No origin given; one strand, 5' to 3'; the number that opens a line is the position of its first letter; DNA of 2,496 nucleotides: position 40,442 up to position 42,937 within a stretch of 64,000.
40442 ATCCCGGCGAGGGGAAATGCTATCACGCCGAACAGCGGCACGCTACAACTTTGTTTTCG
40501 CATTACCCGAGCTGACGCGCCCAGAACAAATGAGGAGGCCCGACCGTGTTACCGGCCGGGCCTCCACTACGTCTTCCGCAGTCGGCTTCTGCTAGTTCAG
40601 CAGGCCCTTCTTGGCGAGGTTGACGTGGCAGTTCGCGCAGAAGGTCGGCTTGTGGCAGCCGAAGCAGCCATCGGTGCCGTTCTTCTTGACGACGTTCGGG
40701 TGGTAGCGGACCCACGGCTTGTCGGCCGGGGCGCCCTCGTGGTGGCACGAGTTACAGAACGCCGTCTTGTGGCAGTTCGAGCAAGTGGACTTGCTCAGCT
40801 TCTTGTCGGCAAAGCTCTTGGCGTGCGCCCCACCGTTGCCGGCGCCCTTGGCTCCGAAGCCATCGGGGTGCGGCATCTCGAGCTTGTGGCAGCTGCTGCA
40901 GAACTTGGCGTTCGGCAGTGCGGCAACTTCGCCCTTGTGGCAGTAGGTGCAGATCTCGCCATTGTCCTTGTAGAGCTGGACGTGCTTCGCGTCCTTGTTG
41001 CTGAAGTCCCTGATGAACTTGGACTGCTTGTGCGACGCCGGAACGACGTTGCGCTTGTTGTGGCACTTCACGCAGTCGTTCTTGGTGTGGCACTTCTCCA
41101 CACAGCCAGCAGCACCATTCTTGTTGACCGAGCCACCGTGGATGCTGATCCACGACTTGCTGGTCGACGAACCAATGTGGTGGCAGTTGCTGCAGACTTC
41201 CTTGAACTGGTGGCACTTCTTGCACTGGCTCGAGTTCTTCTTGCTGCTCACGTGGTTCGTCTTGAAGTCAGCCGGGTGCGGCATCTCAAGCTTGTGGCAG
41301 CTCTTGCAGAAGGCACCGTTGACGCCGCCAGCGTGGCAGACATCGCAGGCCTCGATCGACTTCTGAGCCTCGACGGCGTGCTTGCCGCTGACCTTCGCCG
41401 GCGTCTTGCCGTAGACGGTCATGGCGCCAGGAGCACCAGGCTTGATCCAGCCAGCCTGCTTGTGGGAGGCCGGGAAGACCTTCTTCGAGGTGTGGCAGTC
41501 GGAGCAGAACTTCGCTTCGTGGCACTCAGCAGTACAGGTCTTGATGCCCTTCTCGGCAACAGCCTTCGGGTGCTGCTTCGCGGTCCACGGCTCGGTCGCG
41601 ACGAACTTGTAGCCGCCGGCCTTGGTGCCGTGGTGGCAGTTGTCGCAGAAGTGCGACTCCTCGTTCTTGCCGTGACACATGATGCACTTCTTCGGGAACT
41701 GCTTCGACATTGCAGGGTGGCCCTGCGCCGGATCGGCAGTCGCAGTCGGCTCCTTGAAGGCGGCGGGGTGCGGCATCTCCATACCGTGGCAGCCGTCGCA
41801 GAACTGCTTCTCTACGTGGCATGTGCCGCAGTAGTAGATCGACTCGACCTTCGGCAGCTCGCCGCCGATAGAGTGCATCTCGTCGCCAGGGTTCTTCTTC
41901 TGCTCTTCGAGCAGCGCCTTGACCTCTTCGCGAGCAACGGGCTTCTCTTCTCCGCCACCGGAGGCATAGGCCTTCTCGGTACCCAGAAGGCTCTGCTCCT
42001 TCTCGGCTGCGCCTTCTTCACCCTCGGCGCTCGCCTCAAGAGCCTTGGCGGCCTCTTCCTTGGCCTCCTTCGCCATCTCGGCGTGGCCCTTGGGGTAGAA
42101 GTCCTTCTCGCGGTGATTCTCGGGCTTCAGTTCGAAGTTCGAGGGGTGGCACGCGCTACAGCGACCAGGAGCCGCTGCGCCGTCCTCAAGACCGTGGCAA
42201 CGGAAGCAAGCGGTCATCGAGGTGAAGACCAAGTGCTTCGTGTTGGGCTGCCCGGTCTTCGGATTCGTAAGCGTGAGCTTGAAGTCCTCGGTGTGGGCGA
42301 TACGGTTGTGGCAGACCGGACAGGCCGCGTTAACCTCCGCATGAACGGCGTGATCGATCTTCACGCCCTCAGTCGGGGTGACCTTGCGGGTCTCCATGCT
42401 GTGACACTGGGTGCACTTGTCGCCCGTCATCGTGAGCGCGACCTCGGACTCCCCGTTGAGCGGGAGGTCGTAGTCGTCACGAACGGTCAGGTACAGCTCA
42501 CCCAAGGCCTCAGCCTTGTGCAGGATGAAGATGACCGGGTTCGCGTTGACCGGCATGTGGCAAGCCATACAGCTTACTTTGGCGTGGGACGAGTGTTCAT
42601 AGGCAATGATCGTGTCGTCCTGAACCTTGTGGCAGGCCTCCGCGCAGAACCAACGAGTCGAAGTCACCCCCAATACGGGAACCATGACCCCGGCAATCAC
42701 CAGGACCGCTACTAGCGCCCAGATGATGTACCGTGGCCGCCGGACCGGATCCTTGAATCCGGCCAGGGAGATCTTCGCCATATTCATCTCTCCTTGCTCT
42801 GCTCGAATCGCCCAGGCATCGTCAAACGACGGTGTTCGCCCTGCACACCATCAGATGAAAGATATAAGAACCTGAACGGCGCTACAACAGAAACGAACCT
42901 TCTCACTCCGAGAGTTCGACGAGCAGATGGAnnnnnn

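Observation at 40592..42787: Single polypeptide with 24 haem-binding motifs: membrane-anchored NapC/NirT-like quinol-dehydrogenase head fused to an 18-haem tail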

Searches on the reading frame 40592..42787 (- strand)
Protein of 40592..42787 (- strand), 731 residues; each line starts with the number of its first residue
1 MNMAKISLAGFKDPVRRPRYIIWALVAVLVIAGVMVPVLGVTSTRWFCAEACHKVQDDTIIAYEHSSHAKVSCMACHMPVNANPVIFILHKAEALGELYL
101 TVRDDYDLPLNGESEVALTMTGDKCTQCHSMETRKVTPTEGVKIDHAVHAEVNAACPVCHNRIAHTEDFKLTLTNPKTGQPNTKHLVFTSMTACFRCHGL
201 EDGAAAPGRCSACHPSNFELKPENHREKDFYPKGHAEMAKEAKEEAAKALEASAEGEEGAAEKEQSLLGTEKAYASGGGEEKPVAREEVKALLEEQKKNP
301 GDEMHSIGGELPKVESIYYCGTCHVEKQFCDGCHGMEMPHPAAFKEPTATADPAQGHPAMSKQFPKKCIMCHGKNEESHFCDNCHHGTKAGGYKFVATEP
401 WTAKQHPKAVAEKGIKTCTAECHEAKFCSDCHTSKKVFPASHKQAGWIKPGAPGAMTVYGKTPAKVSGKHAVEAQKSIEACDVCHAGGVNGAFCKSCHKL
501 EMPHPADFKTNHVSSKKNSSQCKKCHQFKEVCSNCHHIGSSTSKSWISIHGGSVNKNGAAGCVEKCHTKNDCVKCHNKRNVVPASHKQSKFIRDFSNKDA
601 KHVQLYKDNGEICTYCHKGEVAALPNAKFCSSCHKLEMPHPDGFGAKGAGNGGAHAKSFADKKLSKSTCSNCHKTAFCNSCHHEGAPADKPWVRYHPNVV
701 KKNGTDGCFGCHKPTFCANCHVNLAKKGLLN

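Call 4: search_protein_families(library=pfam, proteins=[window:40592-42787:-], max_evalue=1)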
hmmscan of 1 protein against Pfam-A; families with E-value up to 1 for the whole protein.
window:40592-42787:- (731 aa): 6 families
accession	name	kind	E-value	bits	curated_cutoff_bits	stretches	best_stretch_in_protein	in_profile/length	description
PF22113.1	Mtrc-MtrF_II-IV_dom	-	6.3e-09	36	30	2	50-201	10-166/176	Outer membrane cytochrome MtrC/MtrF-like, domains II/IV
PF14522.11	Cytochrome_C7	-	1.9e-07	31.2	24.8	1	142-214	1-66/67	Cytochrome c7 and related cytochrome c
PF02085.21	Cytochrom_CIII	-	0.00029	21.6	22.9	4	183-237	23-72/101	Class III cytochrome C family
PF09699.15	Paired_CXXCH_1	-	0.0072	16.4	20.6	1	678-714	9-38/41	Doubled CXXCH motif (Paired_CXXCH_1)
PF14959.11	GSAP-16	-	0.2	12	27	0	493-513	42-62/108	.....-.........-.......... protein C-term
PF14537.11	Cytochrom_c3_2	-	0.27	12.2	25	2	566-635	23-79/79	Cytochrome c3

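Call 5: search_protein_families(library=ncbifam, proteins=[window:40592-42787:-], max_evalue=1)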
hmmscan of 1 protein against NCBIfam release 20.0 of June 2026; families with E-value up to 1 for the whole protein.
window:40592-42787:- (731 aa): 2 families
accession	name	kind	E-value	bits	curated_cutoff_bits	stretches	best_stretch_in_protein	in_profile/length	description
TIGR03153.1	cytochr_NrfH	equivalog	7.4e-10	39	134.2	1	24-165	6-138/138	cytochrome c nitrite reductase small subunit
NF011683.0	PRK15103.1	equivalog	0.053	12.6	562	1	25-59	304-338/421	membrane integrity-associated transporter subunit PqiA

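Call 8: search_solved_structures(query=window:40592-42787:-, max_evalue=1, show_alignments=2)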
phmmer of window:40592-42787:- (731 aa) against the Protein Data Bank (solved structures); distinct sequences matched with E-value up to 1: 5.
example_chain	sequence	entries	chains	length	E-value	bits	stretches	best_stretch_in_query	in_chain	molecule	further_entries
2j7a_C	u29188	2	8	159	5.6e-05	25.1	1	22-151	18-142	CYTOCHROME C QUINOL DEHYDROGENASE NRFH | NAPC/NIRT CYTOCHROME C FAMILY PROTEIN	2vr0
1j5a_M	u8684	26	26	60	0.063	15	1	340-386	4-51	RIBOSOMAL PROTEIN L32 | 50S ribosomal protein L32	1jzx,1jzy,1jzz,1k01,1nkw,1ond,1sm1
4v49_BZ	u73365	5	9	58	0.077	14.7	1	340-386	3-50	50S ribosomal protein L32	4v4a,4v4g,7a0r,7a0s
1nwx_Z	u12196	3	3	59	0.079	14.7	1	340-386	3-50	ribosomal protein L32 | 50S ribosomal protein L32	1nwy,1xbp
5dm6_Z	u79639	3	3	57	0.087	14.5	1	340-386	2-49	50S ribosomal protein L32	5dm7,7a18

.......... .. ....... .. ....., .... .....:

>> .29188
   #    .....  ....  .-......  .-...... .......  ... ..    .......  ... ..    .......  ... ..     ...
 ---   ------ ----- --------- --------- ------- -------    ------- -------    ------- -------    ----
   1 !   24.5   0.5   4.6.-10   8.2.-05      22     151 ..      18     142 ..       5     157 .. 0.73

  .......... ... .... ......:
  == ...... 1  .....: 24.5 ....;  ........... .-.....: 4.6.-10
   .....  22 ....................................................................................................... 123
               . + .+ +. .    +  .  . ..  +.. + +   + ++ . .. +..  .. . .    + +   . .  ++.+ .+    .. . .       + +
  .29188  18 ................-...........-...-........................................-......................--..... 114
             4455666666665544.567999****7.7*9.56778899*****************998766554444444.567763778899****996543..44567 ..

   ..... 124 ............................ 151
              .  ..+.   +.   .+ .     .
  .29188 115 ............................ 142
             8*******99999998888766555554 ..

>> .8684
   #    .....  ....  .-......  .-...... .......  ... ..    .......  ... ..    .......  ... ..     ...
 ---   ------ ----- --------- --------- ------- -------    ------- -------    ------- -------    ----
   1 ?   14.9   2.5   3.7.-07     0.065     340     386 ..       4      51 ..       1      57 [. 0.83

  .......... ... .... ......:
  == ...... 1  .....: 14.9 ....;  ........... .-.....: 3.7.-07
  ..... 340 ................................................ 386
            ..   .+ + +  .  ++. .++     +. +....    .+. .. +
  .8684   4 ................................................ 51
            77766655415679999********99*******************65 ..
